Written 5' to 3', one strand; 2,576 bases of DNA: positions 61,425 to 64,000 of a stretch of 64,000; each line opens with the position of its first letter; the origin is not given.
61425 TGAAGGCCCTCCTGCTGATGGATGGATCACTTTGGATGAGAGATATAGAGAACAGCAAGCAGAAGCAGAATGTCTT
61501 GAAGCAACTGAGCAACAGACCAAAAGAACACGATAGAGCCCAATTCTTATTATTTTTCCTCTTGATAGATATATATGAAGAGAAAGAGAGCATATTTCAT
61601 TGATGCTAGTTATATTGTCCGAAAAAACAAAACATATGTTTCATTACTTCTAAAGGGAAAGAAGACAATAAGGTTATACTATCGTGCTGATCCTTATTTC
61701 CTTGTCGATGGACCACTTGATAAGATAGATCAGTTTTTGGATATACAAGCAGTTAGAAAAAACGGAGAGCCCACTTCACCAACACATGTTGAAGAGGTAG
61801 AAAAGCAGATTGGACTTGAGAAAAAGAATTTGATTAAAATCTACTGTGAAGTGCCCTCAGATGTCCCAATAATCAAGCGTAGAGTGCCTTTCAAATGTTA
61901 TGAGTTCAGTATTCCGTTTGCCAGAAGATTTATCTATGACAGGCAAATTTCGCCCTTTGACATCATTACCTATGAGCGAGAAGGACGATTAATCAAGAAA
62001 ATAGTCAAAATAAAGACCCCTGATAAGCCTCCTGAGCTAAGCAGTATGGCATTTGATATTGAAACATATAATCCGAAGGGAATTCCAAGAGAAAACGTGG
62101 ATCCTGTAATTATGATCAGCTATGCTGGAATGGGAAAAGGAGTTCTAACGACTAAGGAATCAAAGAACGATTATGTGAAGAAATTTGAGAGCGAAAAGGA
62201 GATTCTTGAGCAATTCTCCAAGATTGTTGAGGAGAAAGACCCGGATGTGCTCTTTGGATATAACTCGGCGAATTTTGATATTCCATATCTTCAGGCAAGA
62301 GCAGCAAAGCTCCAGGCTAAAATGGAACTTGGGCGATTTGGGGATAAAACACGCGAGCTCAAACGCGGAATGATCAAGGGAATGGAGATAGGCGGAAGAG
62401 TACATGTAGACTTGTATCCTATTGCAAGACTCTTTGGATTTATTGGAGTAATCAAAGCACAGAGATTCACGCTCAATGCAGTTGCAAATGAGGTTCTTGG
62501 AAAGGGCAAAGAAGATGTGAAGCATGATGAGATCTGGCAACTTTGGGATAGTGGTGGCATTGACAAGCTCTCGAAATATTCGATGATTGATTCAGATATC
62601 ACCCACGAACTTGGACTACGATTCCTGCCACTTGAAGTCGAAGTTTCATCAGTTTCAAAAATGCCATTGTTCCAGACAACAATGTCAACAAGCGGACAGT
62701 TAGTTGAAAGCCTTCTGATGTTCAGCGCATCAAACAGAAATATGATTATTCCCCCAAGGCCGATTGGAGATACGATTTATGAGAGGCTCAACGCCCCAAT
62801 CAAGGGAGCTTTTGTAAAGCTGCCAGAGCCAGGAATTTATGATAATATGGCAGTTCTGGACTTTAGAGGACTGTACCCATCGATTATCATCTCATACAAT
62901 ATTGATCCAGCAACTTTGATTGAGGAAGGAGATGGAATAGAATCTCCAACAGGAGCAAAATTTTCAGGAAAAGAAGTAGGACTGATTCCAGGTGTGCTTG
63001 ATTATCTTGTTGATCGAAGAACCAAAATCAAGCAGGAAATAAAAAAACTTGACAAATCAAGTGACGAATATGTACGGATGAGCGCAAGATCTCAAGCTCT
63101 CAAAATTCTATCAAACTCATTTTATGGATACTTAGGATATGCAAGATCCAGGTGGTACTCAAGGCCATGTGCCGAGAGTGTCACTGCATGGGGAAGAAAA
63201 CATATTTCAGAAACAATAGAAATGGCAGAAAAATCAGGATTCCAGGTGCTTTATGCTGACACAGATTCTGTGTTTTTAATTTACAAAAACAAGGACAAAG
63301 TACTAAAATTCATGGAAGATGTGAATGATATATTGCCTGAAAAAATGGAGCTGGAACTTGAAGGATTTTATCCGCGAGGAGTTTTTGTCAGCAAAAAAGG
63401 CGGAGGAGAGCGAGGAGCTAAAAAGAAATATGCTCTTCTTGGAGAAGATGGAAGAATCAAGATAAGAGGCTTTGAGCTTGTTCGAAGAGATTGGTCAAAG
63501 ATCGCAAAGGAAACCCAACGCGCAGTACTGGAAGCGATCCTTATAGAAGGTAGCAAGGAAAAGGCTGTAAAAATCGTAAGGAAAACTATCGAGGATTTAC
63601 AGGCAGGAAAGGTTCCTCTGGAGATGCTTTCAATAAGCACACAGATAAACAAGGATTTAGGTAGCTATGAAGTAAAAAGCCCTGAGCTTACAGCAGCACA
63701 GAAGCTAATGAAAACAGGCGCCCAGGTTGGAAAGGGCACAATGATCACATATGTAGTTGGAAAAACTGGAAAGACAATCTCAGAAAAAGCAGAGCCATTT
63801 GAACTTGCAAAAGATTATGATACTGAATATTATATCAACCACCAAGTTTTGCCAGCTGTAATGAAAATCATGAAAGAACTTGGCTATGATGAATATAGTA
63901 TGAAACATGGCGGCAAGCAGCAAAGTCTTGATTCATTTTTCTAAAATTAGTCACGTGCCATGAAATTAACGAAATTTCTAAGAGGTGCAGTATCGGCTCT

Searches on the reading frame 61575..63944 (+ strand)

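Call 55: search_protein_families(library=pfam, proteins=[window:61575-63944:+], max_evalue=0.0001)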
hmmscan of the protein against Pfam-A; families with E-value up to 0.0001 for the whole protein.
window:61575-63944:+ (789 aa): 4 families
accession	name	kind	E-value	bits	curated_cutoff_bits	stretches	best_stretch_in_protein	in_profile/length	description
PF00136.26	DNA_pol_B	-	4e-62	210.9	23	1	369-768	7-452/453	DNA polymerase family B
PF03104.25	DNA_pol_B_exo1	-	2.3e-32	112.8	23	1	107-285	2-229/242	DNA polymerase family B, exonuclease domain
PF10108.15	DNA_pol_B_exo2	-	5.3e-13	49.6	24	1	204-360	34-183/213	Predicted 3'-5' exonuclease related to the exonuclease domain of PolB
PF13482.12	RNase_H_2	-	7.9e-06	26.3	22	1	160-325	3-132/165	RNase_H superfamily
